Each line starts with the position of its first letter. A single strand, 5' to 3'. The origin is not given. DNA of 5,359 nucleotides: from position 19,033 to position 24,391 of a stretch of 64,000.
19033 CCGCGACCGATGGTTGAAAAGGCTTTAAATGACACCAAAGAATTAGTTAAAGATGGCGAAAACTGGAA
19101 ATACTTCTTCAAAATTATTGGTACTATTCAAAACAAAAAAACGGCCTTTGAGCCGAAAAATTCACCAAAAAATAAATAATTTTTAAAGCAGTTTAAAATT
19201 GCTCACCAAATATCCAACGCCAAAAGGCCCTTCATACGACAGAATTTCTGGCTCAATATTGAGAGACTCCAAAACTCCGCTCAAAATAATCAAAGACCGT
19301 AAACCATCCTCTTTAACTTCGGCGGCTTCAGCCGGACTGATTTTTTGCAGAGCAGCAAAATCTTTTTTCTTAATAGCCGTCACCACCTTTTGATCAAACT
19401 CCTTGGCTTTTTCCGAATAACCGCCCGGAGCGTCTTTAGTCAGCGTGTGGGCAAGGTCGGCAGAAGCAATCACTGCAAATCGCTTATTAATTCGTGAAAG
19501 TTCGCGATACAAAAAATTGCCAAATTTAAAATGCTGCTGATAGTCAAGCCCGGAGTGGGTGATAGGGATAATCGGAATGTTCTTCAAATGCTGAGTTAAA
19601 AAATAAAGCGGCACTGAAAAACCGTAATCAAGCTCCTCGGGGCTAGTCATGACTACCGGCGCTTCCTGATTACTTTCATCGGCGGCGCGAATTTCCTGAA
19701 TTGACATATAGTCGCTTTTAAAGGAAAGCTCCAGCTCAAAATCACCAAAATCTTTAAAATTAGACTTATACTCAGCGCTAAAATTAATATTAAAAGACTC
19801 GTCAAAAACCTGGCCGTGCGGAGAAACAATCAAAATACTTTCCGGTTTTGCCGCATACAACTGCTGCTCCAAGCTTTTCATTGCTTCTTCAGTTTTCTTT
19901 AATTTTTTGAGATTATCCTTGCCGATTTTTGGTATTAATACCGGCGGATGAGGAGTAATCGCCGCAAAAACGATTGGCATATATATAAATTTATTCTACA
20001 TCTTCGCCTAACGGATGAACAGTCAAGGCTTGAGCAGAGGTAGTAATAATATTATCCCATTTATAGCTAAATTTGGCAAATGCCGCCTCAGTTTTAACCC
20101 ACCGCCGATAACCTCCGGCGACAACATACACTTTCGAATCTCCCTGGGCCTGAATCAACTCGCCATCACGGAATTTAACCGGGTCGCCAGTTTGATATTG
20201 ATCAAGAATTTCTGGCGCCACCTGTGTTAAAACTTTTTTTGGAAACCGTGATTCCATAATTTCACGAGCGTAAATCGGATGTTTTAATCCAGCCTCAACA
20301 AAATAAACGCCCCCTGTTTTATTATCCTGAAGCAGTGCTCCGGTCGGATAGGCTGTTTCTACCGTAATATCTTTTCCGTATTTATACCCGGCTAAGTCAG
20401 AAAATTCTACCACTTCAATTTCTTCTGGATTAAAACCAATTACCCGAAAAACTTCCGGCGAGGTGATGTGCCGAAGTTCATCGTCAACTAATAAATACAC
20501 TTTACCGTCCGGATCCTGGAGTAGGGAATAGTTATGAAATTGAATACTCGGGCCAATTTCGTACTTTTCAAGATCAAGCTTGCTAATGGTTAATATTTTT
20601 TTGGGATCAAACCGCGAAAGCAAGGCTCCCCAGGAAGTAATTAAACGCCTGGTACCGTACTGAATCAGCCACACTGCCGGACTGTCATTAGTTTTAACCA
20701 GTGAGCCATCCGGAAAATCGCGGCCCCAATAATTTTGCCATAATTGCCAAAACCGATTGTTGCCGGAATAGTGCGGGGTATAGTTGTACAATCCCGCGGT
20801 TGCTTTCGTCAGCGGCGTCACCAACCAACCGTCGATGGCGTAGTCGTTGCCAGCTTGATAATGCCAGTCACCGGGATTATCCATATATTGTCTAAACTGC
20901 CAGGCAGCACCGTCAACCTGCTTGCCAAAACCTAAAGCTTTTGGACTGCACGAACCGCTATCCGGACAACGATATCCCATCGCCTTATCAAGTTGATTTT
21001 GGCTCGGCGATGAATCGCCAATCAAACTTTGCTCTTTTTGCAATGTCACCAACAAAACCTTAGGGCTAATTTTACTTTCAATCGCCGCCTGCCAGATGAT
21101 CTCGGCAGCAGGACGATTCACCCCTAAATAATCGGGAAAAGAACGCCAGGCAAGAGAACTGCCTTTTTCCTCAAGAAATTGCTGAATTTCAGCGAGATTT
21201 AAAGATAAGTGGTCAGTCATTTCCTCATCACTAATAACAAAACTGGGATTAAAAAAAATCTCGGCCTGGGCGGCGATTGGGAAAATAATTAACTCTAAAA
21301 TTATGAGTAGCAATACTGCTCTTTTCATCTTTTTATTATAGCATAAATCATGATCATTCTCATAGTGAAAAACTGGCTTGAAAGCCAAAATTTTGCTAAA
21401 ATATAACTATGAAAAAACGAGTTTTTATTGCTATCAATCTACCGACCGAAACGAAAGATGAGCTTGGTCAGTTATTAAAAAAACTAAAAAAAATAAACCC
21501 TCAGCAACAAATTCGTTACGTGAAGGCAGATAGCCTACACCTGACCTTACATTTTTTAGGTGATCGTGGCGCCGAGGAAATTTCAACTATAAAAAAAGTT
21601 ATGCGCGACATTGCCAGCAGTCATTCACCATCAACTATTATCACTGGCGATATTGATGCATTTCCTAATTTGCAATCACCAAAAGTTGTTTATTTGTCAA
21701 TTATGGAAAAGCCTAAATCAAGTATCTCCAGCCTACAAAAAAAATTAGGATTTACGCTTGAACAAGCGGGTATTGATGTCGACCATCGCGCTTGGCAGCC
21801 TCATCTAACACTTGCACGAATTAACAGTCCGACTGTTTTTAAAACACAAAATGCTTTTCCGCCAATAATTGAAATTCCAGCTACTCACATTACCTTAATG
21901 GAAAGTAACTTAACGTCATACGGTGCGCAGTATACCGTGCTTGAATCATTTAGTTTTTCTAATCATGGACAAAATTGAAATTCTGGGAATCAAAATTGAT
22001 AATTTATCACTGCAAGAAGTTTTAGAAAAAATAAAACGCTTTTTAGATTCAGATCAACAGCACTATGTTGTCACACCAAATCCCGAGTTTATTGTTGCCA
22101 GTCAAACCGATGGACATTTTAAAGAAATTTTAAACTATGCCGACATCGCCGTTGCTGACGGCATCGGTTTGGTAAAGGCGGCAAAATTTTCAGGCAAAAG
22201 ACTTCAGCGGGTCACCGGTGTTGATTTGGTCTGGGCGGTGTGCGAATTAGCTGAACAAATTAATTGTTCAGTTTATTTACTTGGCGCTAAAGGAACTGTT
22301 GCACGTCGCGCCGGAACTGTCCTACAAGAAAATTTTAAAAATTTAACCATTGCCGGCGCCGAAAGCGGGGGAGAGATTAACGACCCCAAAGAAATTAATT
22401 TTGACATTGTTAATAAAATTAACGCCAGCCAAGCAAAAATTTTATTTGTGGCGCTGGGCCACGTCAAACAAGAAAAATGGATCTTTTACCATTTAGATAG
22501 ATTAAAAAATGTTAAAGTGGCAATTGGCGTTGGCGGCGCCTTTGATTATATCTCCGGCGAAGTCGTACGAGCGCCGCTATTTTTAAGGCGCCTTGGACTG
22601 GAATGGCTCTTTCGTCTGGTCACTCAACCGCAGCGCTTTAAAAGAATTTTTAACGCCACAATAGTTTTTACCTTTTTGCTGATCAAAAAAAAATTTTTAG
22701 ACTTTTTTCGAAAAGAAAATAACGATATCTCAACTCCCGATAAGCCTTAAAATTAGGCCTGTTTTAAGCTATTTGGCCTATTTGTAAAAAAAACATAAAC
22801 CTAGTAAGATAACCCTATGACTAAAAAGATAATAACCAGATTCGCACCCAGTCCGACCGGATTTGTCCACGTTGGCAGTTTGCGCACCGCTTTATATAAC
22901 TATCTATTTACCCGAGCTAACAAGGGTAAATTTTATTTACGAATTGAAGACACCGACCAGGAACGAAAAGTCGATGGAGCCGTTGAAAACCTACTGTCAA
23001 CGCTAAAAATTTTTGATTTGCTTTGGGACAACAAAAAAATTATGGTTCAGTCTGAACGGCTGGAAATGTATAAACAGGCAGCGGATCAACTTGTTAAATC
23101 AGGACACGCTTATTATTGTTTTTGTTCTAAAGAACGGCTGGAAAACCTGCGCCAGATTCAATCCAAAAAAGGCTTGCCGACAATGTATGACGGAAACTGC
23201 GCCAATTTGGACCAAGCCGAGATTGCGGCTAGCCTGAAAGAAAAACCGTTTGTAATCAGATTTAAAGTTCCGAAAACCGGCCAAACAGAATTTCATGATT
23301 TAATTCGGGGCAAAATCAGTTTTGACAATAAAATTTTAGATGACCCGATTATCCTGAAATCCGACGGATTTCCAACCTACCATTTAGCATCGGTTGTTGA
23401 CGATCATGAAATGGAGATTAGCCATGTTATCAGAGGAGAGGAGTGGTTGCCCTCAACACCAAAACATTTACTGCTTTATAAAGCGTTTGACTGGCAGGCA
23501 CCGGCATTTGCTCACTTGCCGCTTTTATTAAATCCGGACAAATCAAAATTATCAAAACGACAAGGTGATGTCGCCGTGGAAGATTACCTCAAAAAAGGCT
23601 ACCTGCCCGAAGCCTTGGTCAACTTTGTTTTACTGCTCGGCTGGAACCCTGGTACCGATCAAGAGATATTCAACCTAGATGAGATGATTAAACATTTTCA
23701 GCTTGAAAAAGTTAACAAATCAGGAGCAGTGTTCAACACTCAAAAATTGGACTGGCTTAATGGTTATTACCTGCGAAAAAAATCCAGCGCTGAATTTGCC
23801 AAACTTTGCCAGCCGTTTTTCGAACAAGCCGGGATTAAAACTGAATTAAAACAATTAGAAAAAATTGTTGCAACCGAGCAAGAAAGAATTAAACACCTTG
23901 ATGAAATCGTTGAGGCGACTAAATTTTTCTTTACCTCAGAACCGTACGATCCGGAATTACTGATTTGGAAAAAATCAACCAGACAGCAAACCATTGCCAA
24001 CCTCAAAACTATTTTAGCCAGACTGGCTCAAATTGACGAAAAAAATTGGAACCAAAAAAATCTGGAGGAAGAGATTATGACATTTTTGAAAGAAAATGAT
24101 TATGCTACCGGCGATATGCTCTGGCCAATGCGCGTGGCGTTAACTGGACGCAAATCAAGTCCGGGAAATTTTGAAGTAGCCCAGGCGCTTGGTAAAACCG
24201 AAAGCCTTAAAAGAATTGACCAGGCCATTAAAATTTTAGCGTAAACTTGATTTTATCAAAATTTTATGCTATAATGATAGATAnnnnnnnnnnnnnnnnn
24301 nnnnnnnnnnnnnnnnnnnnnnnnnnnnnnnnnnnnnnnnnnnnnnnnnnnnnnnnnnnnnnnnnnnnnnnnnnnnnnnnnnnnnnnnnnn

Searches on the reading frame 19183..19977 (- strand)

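Call 54: search_protein_families(library=pfam, proteins=[window:19183-19977:-], max_evalue=0.00001)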
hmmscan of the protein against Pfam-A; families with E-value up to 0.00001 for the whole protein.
window:19183-19977:- (264 aa): 2 families
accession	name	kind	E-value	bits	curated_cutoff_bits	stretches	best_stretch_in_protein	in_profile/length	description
PF02900.23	LigB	-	1.3e-35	123.2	26.3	1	5-258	2-268/269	Catalytic LigB subunit of aromatic ring-opening dioxygenase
PF01875.22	Memo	-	5.4e-07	29.5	27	1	109-213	113-215/269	Memo-like protein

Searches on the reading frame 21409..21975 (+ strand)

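Call 54: search_protein_families(library=pfam, proteins=[window:21409-21975:+], max_evalue=0.00001)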
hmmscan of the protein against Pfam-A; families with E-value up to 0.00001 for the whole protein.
window:21409-21975:+ (189 aa): 3 families
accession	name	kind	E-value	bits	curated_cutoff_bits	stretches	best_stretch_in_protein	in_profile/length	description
PF02834.22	LigT_PEase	-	1.5e-18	67.2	23.3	1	10-95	2-87/87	LigT like Phosphoesterase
PF13563.12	2_5_RNA_ligase2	-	2.3e-12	47.6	27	1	34-163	17-145/152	2'-5' RNA ligase superfamily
PF10469.15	AKAP7_NLS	-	9.1e-08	32.7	24.4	1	6-140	4-151/208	AKAP7 2'5' RNA ligase-like domain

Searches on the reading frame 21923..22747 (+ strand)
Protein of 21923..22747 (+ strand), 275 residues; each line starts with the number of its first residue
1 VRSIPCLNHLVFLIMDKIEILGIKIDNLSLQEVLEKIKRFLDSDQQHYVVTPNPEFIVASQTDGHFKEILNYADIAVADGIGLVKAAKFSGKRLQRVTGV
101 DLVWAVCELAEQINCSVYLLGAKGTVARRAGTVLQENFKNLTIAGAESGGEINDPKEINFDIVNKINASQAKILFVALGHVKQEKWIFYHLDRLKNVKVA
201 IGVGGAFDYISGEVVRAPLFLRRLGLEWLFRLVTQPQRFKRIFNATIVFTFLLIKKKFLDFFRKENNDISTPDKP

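Call 54: search_protein_families(library=pfam, proteins=[window:21923-22747:+], max_evalue=0.00001)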
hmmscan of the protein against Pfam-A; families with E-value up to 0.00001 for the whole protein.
window:21923-22747:+ (275 aa): 1 family
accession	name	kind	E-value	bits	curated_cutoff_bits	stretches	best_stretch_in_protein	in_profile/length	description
PF03808.19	Glyco_tran_WecG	-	8.7e-53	179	27.4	1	73-242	1-167/168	Glycosyl transferase WecG/TagA/CpsF family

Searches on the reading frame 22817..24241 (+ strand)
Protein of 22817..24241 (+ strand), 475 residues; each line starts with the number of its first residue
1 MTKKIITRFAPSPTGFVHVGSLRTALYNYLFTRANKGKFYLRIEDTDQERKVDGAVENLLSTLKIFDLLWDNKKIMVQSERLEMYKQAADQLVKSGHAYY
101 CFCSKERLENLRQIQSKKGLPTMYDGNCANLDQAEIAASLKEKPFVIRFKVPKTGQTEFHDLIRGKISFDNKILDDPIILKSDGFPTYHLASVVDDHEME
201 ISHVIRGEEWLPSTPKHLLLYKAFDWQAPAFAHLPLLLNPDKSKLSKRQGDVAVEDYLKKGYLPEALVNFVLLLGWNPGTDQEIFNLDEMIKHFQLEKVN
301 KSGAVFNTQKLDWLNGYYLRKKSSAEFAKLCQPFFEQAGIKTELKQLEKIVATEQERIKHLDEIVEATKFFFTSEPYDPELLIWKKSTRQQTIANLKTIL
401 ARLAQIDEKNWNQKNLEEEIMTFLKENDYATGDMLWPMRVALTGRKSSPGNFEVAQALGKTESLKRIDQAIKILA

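Call 54: search_protein_families(library=pfam, proteins=[window:22817-24241:+], max_evalue=0.00001)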
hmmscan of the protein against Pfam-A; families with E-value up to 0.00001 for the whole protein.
window:22817-24241:+ (475 aa): 2 families
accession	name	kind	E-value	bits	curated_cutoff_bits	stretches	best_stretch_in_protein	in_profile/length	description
PF00749.27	tRNA-synt_1c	-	9.1e-104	347.2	23.4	1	4-313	1-314/314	tRNA synthetases class I (E and Q), catalytic domain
PF19269.4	Anticodon_2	-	2.3e-34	119.2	23.6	1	326-471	1-141/141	Anticodon binding domain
